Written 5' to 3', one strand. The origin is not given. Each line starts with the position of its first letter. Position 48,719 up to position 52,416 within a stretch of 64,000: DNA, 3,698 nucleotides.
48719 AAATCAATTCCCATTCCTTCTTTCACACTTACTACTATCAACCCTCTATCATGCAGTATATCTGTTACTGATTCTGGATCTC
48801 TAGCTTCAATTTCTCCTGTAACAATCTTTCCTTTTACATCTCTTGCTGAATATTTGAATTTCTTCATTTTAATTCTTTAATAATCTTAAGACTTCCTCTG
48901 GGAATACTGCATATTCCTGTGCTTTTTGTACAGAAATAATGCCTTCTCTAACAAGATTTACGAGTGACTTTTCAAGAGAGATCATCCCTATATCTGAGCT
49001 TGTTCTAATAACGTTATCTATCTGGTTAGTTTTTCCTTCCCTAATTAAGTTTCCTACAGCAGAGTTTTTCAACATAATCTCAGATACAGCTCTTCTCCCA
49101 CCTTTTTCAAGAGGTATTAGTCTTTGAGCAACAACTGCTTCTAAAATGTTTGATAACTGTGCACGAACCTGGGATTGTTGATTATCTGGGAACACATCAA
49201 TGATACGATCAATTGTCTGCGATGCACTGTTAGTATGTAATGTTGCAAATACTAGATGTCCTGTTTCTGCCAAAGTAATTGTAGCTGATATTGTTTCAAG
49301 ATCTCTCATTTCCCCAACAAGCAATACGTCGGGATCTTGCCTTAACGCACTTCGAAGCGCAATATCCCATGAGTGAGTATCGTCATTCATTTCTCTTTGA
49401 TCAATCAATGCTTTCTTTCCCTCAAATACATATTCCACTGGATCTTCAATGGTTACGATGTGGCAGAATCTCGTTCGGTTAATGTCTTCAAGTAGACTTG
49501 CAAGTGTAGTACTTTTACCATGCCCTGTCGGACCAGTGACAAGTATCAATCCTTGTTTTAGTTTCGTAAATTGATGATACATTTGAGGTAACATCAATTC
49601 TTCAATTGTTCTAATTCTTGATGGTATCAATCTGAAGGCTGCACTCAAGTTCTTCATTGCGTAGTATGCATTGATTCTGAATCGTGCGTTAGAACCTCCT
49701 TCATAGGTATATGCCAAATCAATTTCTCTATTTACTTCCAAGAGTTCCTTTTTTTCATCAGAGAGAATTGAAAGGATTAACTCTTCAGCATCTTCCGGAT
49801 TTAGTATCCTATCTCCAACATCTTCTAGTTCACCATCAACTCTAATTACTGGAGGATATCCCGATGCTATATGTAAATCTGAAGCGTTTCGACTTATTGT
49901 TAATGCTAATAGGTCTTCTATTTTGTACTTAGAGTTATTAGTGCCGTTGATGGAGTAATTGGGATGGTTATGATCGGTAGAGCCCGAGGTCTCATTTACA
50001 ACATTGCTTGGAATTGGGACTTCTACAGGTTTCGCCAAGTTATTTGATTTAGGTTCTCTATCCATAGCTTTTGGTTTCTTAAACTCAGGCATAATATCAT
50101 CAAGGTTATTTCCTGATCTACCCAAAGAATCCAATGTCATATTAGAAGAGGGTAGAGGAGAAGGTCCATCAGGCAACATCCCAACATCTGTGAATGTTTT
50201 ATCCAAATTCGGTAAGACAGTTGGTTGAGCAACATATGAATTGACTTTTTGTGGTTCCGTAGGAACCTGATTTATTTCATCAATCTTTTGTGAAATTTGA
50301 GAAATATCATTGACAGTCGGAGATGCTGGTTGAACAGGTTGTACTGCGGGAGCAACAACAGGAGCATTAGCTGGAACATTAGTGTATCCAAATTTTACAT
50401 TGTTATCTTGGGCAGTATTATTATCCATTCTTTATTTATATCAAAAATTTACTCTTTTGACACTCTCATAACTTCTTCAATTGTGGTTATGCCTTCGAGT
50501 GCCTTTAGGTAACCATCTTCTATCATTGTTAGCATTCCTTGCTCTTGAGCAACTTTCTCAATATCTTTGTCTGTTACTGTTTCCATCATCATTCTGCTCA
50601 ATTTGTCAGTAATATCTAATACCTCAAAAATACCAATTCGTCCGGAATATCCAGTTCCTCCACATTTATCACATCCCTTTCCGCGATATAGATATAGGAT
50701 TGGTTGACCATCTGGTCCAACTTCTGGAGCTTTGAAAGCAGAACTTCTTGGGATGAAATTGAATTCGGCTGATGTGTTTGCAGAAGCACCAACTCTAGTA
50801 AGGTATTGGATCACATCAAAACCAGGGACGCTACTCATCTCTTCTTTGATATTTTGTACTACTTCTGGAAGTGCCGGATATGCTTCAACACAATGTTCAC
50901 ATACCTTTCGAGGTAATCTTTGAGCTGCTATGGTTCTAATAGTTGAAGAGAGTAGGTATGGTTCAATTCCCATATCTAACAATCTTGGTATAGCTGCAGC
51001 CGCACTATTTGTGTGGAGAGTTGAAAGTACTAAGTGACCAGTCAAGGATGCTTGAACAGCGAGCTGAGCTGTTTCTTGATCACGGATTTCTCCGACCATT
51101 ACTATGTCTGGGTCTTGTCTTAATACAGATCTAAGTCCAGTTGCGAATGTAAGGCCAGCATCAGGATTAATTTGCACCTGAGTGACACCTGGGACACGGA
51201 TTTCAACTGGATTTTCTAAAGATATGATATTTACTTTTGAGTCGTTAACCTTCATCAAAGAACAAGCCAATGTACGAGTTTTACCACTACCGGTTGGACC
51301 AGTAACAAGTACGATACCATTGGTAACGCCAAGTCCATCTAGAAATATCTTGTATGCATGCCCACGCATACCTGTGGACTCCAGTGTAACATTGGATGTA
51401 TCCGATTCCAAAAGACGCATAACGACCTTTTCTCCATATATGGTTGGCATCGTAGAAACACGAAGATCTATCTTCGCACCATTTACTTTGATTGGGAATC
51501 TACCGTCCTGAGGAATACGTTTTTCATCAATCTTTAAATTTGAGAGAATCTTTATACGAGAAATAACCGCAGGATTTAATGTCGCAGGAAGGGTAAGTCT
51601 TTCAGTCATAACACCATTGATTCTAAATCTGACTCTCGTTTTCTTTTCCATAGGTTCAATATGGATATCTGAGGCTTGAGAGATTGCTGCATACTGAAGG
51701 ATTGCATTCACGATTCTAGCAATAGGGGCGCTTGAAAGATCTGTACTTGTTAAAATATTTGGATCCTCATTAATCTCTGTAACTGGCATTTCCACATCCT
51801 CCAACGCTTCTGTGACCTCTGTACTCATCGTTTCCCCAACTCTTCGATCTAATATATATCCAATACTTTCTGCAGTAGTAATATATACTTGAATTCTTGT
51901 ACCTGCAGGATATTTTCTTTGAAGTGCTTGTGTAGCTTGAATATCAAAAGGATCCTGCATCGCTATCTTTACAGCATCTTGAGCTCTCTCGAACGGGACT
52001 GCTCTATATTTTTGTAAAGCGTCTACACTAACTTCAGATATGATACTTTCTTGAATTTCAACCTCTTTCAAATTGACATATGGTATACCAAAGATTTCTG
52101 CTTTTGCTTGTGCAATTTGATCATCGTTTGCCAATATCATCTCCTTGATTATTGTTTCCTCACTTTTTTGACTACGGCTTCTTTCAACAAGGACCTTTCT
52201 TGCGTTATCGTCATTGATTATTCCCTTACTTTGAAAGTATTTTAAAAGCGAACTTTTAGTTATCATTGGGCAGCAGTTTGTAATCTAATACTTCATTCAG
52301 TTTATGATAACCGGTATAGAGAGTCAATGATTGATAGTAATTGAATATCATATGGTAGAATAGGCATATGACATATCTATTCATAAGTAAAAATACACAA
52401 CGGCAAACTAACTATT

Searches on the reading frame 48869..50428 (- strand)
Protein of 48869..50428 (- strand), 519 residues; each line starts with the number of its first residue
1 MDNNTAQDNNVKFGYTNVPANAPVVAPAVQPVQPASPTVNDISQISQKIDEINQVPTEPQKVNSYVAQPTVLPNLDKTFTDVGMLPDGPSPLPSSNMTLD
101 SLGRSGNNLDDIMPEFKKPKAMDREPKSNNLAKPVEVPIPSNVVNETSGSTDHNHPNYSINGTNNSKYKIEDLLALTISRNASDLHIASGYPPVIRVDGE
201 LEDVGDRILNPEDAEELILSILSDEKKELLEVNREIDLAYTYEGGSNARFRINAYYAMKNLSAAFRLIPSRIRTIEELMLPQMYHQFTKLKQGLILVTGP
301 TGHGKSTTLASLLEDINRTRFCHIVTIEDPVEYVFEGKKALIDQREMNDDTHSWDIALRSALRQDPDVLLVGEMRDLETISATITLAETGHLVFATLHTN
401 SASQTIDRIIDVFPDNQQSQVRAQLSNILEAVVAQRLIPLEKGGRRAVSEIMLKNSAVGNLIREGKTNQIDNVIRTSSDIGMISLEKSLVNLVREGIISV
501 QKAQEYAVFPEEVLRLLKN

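Call 85: search_protein_families(library=pfam, proteins=[window:48869-50428:-], max_evalue=0.00001)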
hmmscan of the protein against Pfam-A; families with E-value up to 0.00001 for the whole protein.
window:48869-50428:- (519 aa): 1 family
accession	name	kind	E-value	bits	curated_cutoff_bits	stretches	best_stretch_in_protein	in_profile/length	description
PF00437.27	T2SSE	-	1.2e-44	153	24.9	1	175-443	17-284/370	Type II/IV secretion system protein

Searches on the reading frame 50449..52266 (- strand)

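Call 85: search_protein_families(library=pfam, proteins=[window:50449-52266:-], max_evalue=0.00001)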
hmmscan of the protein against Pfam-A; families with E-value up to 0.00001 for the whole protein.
window:50449-52266:- (605 aa): 2 families
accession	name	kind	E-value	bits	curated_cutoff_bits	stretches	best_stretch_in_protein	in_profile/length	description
PF00437.27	T2SSE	-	9.1e-126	419.9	24.9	1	178-601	4-370/370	Type II/IV secretion system protein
PF05157.20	MshEN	-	1.8e-14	53.9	23.1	1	59-146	1-87/90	MshEN domain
